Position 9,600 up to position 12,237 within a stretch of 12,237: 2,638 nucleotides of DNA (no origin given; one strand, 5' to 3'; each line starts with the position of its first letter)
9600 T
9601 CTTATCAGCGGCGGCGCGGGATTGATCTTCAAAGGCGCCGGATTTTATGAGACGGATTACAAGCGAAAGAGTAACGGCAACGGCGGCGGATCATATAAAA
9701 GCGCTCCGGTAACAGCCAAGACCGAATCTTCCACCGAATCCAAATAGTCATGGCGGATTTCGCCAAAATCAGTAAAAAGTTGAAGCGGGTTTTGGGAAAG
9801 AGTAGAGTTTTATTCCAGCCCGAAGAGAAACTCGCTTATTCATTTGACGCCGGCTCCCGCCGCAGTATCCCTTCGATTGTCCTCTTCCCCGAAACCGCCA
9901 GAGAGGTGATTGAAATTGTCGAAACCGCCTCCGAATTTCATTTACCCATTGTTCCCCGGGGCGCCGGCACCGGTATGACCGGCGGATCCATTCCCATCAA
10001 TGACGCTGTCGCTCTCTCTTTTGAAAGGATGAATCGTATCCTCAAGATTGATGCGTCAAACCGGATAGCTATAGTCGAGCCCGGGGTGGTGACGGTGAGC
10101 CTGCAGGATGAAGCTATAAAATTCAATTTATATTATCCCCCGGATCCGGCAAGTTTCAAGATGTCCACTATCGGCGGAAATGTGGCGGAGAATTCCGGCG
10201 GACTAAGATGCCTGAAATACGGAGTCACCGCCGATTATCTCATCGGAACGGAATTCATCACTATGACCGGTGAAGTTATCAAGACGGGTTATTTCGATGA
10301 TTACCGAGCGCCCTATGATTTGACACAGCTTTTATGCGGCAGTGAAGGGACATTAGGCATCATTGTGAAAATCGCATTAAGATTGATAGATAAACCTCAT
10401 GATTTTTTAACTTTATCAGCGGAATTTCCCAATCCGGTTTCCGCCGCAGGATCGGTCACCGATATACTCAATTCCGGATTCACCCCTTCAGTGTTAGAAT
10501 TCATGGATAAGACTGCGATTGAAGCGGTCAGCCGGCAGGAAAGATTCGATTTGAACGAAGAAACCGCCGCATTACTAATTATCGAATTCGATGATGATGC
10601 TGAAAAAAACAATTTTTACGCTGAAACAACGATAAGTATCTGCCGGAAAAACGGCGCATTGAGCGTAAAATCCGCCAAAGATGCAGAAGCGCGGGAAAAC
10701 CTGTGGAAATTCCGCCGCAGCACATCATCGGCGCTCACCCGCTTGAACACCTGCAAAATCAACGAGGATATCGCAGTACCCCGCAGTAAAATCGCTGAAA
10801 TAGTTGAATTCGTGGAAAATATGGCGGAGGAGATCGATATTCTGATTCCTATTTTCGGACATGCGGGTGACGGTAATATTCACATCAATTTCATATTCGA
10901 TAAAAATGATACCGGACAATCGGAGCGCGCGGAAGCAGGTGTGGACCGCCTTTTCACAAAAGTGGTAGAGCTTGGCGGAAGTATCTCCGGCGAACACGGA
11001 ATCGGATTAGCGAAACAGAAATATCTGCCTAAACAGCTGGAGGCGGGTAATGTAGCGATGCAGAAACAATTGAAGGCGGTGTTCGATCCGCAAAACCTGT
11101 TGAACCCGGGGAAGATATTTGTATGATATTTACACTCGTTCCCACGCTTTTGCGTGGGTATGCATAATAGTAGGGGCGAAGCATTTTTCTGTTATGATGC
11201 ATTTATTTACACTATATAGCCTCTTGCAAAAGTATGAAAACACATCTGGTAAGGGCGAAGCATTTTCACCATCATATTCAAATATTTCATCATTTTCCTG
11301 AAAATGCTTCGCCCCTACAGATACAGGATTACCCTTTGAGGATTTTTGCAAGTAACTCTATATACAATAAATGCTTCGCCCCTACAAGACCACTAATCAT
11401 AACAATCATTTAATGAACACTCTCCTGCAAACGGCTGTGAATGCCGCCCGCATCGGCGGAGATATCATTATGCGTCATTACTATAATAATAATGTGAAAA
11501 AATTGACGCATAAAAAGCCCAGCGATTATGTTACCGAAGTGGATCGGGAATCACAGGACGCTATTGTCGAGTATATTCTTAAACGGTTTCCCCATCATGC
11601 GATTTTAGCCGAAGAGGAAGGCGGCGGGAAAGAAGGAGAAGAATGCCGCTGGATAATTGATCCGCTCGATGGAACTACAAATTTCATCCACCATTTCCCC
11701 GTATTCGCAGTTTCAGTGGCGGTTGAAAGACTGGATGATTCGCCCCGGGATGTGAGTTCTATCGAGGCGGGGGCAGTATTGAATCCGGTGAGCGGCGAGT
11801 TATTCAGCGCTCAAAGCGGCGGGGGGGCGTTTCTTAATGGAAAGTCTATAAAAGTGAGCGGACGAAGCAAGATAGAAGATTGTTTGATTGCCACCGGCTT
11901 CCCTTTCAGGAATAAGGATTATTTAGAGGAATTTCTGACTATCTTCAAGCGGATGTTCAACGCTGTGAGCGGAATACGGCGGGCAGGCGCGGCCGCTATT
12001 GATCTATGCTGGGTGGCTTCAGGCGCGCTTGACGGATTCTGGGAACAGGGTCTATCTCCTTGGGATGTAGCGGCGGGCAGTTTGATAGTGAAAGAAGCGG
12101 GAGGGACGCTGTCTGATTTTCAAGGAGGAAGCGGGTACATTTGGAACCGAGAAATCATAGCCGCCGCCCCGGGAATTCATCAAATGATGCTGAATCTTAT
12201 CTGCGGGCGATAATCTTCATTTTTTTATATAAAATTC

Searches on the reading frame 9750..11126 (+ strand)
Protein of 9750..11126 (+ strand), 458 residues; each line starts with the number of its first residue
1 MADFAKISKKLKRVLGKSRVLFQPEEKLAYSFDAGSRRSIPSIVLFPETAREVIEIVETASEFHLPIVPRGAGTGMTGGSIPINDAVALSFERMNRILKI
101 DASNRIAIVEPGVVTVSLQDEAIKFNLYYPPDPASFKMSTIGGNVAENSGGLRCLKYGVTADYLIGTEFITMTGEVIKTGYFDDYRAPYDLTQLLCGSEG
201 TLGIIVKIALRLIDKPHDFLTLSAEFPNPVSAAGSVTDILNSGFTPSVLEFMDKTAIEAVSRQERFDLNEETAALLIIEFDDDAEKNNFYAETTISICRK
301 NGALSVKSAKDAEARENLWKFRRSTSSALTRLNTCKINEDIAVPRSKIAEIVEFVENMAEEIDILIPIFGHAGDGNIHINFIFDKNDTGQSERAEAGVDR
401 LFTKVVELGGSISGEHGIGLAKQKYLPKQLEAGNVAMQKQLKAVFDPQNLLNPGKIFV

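Call 42: search_protein_families(library=pfam, proteins=[window:9750-11126:+], max_evalue=0.001)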
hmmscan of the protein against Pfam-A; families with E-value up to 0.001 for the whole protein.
window:9750-11126:+ (458 aa): 2 families
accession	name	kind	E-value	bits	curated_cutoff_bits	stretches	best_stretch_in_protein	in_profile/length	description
PF02913.24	FAD-oxidase_C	-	2.6e-64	217.7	21.2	1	218-456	4-248/248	FAD linked oxidases, C-terminal domain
PF01565.28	FAD_binding_4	-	6.5e-38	130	26.4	1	41-180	1-139/139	FAD binding domain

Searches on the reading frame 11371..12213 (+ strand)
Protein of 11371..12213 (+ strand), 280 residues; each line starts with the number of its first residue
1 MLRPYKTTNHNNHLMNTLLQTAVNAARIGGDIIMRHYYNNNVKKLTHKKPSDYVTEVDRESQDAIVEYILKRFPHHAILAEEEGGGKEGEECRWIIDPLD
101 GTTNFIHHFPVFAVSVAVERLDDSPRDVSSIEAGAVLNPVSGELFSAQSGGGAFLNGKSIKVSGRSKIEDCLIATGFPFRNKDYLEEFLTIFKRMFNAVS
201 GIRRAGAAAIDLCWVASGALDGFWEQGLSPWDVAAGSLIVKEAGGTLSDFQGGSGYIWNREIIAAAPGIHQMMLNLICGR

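Call 42: search_protein_families(library=pfam, proteins=[window:11371-12213:+], max_evalue=0.001)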
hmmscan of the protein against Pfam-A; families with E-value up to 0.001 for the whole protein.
window:11371-12213:+ (280 aa): 1 family
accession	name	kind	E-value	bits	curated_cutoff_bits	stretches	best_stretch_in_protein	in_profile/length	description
PF00459.30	Inositol_P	-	4.2e-66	223.7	27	1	16-273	3-261/271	Inositol monophosphatase family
